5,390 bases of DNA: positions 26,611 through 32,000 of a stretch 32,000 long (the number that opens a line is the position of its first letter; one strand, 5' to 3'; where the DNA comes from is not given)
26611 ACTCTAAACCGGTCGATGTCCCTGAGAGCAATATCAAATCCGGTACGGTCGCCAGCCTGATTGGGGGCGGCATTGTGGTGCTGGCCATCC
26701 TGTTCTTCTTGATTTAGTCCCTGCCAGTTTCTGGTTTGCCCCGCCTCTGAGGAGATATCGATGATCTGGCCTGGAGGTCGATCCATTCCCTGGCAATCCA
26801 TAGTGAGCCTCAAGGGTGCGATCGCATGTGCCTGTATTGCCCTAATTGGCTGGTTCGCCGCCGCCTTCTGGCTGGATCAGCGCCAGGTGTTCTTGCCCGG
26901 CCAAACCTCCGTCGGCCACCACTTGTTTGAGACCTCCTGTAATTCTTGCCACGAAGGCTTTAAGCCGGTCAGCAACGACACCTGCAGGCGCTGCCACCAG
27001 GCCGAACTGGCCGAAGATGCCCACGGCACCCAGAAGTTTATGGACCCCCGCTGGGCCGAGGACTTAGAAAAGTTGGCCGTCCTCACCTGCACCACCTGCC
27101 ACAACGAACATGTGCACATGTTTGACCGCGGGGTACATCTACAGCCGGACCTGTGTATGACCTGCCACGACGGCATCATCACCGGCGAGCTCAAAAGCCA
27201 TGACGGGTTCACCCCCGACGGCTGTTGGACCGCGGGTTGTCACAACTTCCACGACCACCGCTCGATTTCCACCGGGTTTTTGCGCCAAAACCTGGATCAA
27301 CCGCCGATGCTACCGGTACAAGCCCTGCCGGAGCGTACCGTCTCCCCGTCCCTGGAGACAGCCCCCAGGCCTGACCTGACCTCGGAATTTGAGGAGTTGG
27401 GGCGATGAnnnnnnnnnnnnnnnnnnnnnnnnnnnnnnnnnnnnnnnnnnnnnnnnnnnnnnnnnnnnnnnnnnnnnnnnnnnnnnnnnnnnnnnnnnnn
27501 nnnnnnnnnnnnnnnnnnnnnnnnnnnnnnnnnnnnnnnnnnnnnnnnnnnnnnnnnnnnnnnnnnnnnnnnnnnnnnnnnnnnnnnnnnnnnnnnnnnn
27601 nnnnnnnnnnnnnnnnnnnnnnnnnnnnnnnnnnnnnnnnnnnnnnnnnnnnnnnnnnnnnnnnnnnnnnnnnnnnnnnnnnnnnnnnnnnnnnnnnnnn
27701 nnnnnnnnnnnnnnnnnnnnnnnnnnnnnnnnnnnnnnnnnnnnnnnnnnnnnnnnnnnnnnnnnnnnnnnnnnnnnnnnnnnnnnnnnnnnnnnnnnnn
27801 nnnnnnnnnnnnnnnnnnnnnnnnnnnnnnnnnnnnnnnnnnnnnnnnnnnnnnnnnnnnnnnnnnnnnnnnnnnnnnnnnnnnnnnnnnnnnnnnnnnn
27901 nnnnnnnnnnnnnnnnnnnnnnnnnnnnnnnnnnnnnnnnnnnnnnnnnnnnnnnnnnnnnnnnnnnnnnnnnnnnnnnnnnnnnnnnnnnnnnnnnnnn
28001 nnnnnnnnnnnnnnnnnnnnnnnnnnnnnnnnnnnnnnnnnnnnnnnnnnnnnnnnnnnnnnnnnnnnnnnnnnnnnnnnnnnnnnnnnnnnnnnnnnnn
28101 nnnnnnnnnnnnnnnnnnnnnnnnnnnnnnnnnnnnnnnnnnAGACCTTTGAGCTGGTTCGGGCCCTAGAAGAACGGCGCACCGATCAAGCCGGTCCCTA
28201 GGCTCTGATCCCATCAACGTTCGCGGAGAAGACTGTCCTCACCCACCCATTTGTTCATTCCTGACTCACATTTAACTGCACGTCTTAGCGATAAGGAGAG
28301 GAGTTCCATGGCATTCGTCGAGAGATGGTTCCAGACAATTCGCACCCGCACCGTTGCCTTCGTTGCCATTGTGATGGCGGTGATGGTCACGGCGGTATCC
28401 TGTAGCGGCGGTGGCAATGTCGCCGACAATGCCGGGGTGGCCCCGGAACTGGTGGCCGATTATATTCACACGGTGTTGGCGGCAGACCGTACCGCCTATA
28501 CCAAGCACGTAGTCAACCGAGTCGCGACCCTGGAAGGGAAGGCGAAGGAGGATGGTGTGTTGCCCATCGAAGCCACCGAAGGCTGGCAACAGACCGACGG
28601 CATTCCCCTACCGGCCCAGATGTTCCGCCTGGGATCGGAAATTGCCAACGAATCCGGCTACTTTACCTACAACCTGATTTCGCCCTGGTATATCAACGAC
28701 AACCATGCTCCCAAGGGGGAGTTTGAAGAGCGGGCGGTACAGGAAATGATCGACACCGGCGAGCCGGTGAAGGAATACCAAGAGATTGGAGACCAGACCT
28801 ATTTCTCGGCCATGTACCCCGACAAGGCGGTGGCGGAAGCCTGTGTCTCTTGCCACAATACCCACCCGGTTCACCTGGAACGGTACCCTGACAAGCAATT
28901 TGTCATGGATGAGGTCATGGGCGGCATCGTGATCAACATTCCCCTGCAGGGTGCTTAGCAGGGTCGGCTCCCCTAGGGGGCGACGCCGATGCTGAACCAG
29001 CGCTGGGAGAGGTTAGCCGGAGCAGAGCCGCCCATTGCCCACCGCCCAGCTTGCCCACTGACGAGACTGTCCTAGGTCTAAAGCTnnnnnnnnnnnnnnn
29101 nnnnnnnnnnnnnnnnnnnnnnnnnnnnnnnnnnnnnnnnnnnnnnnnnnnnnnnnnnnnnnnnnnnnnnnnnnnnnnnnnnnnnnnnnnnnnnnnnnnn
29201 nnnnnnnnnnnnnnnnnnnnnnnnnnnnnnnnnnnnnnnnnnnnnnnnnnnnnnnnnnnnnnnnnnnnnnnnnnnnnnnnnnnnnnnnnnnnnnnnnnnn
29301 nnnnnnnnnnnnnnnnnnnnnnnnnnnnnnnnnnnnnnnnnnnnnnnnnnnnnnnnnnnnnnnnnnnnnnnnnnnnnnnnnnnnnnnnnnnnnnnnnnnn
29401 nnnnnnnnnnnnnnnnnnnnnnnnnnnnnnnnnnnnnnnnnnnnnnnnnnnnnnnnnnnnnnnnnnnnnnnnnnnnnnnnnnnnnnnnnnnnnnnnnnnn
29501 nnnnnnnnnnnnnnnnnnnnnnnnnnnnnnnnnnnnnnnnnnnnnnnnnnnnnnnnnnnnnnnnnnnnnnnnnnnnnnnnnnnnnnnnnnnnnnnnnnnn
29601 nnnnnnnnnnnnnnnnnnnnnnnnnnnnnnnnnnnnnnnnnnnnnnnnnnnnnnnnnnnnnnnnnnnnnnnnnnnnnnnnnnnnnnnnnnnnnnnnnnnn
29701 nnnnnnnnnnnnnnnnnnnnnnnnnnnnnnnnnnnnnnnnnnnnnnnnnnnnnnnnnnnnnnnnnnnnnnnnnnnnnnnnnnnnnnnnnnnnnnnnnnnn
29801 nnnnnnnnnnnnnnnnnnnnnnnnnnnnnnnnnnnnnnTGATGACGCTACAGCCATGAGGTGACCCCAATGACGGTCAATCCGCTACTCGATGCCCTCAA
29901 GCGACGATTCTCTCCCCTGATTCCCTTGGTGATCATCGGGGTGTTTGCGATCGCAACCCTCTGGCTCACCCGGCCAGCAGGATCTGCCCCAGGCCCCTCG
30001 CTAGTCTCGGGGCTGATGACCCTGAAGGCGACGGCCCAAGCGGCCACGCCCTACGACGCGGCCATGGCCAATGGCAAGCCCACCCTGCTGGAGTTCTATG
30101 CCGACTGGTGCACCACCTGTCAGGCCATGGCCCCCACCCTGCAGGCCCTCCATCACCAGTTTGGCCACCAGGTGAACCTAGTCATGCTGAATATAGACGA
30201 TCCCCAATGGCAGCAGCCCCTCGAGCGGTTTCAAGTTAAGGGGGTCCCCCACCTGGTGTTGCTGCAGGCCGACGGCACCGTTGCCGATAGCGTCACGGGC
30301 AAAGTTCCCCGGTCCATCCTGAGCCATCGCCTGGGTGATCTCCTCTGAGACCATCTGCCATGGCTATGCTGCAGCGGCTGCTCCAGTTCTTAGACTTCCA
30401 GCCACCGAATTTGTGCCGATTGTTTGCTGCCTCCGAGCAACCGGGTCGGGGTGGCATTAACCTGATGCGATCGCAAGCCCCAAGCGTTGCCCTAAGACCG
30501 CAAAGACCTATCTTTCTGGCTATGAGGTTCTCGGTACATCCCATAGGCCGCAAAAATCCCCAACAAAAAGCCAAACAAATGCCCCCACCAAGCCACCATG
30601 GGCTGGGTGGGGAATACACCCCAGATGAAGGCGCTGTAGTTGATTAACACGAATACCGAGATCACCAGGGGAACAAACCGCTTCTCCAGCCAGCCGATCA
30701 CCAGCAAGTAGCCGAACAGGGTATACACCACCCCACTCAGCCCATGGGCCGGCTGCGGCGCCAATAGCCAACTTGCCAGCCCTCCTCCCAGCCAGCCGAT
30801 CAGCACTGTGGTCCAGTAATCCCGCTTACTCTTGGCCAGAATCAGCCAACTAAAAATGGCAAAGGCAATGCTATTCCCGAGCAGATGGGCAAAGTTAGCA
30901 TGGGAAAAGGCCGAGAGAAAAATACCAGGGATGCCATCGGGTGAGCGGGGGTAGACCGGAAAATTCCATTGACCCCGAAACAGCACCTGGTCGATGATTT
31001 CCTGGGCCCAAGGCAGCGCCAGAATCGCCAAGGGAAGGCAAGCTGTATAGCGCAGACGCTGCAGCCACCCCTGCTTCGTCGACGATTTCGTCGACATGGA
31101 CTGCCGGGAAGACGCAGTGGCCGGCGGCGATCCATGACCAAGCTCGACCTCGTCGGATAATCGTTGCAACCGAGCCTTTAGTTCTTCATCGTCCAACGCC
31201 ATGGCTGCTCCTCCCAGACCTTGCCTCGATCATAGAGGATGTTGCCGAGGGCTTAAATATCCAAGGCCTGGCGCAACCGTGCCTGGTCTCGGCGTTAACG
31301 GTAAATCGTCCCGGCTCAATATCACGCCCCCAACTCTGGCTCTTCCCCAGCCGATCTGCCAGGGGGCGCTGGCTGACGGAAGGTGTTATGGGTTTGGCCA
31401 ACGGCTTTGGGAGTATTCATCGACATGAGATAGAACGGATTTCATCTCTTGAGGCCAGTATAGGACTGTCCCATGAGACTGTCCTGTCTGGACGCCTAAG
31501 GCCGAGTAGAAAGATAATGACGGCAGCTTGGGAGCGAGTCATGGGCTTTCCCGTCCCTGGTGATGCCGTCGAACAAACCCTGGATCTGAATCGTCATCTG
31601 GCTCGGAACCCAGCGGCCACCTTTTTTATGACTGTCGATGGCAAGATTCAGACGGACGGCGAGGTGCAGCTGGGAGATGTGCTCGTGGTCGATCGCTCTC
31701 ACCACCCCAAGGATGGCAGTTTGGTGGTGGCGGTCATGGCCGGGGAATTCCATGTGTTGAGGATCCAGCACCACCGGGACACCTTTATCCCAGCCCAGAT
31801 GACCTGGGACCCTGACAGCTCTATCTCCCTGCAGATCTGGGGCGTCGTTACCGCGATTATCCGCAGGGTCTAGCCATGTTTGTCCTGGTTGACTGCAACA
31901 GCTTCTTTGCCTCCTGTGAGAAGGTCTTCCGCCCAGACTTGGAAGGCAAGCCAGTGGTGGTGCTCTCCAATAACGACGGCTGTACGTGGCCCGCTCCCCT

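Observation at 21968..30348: Self-contained multihaem cytochrome / globin / b-type membrane module with its own System II maturation operon, in a cyanobacterium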

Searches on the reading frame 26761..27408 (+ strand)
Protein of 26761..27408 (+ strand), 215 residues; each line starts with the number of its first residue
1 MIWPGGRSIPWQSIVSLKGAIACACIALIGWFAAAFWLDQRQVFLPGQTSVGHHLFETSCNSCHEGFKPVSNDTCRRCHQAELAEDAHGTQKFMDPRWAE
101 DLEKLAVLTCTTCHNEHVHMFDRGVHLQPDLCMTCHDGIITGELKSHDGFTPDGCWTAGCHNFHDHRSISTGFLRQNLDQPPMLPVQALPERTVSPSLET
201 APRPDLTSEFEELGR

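Call 3: search_protein_families(library=pfam, proteins=[window:26761-27408:+], max_evalue=0.1)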
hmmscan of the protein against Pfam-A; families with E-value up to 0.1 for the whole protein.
window:26761-27408:+ (215 aa): 5 families
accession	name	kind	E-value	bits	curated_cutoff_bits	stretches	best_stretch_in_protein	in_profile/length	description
PF14537.11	Cytochrom_c3_2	-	3.7e-06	27.7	25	1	53-137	2-79/79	Cytochrome c3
PF22113.1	Mtrc-MtrF_II-IV_dom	-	0.0011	19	30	1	109-167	8-63/176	Outer membrane cytochrome MtrC/MtrF-like, domains II/IV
PF14522.11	Cytochrome_C7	-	0.0049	17.1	24.8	0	57-80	41-67/67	Cytochrome c7 and related cytochrome c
PF09699.15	Paired_CXXCH_1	-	0.026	14.6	20.6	1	109-137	8-37/41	Doubled CXXCH motif (Paired_CXXCH_1)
PF14495.11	Cytochrom_C550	-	0.042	14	27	0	41-72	18-49/136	Cytochrome c-550 domain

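Call 4: search_protein_families(library=ncbifam, proteins=[window:26761-27408:+], max_evalue=0.1)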
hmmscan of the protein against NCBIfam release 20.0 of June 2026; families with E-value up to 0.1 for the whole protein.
window:26761-27408:+ (215 aa): 3 families
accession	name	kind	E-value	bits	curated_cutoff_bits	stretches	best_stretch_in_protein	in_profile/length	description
TIGR01905.1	paired_CXXCH_1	subfamily_domain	0.011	15.6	25.2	1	109-137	8-37/41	doubled CXXCH domain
TIGR03152.1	cyto_c552_HCOOH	exception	0.039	12.7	692.5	1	60-124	73-137/441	ammonia-forming nitrite reductase cytochrome c552 subunit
TIGR03045.1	PS_II_C550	equivalog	0.057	13.1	177.75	0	43-67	45-69/159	photosystem II cytochrome c-550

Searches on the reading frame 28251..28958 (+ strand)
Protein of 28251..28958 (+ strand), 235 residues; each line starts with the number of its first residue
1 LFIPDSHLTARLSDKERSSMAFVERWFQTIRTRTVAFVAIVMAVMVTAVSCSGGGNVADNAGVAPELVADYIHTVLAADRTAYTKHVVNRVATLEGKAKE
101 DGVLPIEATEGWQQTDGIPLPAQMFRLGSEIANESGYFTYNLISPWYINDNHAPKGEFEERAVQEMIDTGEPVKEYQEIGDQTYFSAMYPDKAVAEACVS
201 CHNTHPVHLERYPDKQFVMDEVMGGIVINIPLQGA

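Call 3: search_protein_families(library=pfam, proteins=[window:28251-28958:+], max_evalue=0.1)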
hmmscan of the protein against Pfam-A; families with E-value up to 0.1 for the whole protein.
window:28251-28958:+ (235 aa): 1 family
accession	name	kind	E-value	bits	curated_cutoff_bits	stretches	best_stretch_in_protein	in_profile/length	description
PF11845.13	Tll0287-like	-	5.1e-19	69.6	24.1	1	69-231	12-144/144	Tll0287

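Call 4: search_protein_families(library=ncbifam, proteins=[window:28251-28958:+], max_evalue=0.1)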
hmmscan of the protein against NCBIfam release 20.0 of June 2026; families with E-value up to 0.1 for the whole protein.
window:28251-28958:+ (235 aa): 1 family
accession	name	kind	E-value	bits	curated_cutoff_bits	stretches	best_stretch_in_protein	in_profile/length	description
NF058595.1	invert_tail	domain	0.018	15.4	37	1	21-57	42-78/113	lipo-invert putative C-terminal anchoring domain-containing protein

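Call 33: search_solved_structures(query=window:28251-28958:+, max_evalue=0.01, show_alignments=3)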
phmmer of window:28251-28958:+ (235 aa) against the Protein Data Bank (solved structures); distinct sequences matched with E-value up to 0.01: 0.

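Call 64: search_solved_structures(query=A4, max_evalue=1, show_alignments=3)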
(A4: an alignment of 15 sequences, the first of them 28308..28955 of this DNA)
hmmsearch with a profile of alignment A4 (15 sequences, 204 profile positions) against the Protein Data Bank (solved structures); distinct sequences matched with E-value up to 1: 2.
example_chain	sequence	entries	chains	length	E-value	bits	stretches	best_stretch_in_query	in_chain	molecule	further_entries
5b82_A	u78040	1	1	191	0.29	13.9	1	116-201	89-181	Tll0287 protein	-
27xj_A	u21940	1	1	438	0.38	13.5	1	128-188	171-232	glucan 1,4-alpha-glucosidase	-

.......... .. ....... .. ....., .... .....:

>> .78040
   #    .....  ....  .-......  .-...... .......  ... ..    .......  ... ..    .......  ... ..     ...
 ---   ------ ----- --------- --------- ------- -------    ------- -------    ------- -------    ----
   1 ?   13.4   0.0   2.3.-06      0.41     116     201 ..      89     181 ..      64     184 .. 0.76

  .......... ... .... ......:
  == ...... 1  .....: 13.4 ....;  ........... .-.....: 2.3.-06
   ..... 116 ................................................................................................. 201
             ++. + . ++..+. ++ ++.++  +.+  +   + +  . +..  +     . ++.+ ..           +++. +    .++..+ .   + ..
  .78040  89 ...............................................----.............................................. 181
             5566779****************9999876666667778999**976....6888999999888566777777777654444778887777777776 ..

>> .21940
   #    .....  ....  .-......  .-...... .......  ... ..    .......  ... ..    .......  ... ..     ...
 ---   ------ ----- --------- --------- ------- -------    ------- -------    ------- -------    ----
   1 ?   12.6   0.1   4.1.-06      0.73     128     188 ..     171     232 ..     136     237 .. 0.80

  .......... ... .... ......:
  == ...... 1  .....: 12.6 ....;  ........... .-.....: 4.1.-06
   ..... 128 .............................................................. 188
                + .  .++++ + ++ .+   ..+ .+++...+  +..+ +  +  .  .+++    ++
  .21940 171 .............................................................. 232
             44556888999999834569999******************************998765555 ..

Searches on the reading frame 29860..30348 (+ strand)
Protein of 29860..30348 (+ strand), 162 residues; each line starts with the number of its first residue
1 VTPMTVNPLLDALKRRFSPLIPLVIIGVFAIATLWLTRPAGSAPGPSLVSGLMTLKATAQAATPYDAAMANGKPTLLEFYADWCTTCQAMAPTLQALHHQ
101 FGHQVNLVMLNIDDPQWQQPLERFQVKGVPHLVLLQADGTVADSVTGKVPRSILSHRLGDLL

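Call 3: search_protein_families(library=pfam, proteins=[window:29860-30348:+], max_evalue=0.1)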
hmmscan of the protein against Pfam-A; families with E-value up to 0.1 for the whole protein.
window:29860-30348:+ (162 aa): 9 families
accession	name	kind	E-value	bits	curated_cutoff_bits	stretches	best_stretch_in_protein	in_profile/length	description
PF00085.26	Thioredoxin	-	1.6e-17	63.8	23.5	1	62-154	7-97/103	Thioredoxin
PF13905.12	Thioredoxin_8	-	1.7e-09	38.3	27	1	72-116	1-49/94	Thioredoxin-like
PF13098.12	Thioredoxin_2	-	8.3e-09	36.2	27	1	69-156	2-102/104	Thioredoxin-like domain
PF00578.27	AhpC-TSA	-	9e-09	35.8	26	1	56-144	9-97/124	AhpC/TSA family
PF13899.12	Thioredoxin_7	-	4.5e-08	33.6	27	1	63-137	8-83/83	Thioredoxin-like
PF08534.16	Redoxin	-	7.7e-07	29.4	26.6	1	54-143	10-100/148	Redoxin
PF13728.12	TraF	-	8.1e-06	26.3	23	1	73-138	130-202/224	F plasmid transfer operon protein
PF04756.19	OST3_OST6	-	0.047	13.5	27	1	84-140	46-107/294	OST3 / OST6 family, transporter family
PF14595.12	Thioredoxin_9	-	0.098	13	25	0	70-141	39-110/129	Thioredoxin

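Call 4: search_protein_families(library=ncbifam, proteins=[window:29860-30348:+], max_evalue=0.1)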
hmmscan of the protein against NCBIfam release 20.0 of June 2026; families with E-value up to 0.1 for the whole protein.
window:29860-30348:+ (162 aa): 21 families
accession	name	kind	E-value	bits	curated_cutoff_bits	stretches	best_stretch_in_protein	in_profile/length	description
TIGR01068.1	thioredoxin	equivalog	6e-16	58.4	96.8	1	66-157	7-96/101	thioredoxin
TIGR01130.1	ER_PDI_fam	subfamily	6.8e-12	45.7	344.25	1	66-141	357-430/476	protein disulfide-isomerase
TIGR01126.1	pdi_dom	equivalog_domain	3.5e-11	43.3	107.2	1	68-147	9-90/105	protein disulfide-isomerase domain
NF008229.0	PRK10996.1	equivalog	5.1e-11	42.5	125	1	61-158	41-135/141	thioredoxin TrxC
NF045694.1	seleno_TsoB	exception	7.7e-10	37.5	805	1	66-140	468-548/572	rhodanese/DsbD fusion-like selenoprotein TsoB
NF001419.0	PRK00293.1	subfamily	1.3e-09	37.2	330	1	55-156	460-567/574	protein-disulfide reductase DsbD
NF006898.0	PRK09381.1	equivalog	1.4e-09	38.3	138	1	69-151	19-97/109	thioredoxin TrxA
TIGR00385.1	dsbE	subfamily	6.2e-09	35.7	123.15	1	20-140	2-128/173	DsbE family thiol:disulfide interchange protein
NF038096.1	thylak_slr1796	equivalog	7e-09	35.4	140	1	66-155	32-126/157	thylakoid membrane photosystem I accumulation factor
NF047697.1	ThioredTrxAClost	equivalog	1.1e-07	31.9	140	1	71-147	16-89/105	thioredoxin TrxA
NF002854.0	PRK03147.1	subfamily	2e-07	31.1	170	1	70-116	60-107/176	thiol-disulfide oxidoreductase ResA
NF047696.1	ThlDiSintTplARhiz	equivalog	2.2e-07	30.9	230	1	59-135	84-161/219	thiol:disulfide interchange protein TlpA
NF011941.0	PRK15412.1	equivalog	2.7e-07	30.3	359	1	18-139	5-132/185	thiol:disulfide interchange protein DsbE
NF041202.1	StoA_CxxC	exception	1.4e-05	25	210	1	70-114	50-94/163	endospore biogenesis thiol-disulfide oxidoreductase StoA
NF043050.1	DisulfRedDsbH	equivalog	6.8e-05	23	190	1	70-141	57-141/166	disulfide reductase DsbH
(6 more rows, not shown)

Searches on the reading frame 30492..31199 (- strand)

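Call 70: search_protein_families(library=pfam, proteins=[window:30492-31199:-], max_evalue=0.0001)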
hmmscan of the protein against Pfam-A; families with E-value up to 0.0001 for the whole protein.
window:30492-31199:- (235 aa): 1 family
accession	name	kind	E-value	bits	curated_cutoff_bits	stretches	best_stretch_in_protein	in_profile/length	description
PF01694.28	Rhomboid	-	5.7e-21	75.7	22.6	1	93-223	7-142/143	Rhomboid domain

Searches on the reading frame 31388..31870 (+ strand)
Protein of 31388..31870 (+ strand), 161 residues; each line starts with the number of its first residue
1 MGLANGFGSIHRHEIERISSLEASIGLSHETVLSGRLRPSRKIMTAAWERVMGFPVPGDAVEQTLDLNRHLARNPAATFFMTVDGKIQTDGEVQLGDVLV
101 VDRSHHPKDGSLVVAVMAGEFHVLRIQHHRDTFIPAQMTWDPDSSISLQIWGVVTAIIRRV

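Call 70: search_protein_families(library=pfam, proteins=[window:31388-31870:+], max_evalue=0.0001)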
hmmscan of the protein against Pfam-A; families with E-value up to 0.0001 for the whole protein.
window:31388-31870:+ (161 aa): 1 family
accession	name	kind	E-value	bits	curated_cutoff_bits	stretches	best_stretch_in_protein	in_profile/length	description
PF00717.28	Peptidase_S24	-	9.4e-08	32.2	23.3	1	60-132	17-88/116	Peptidase S24-like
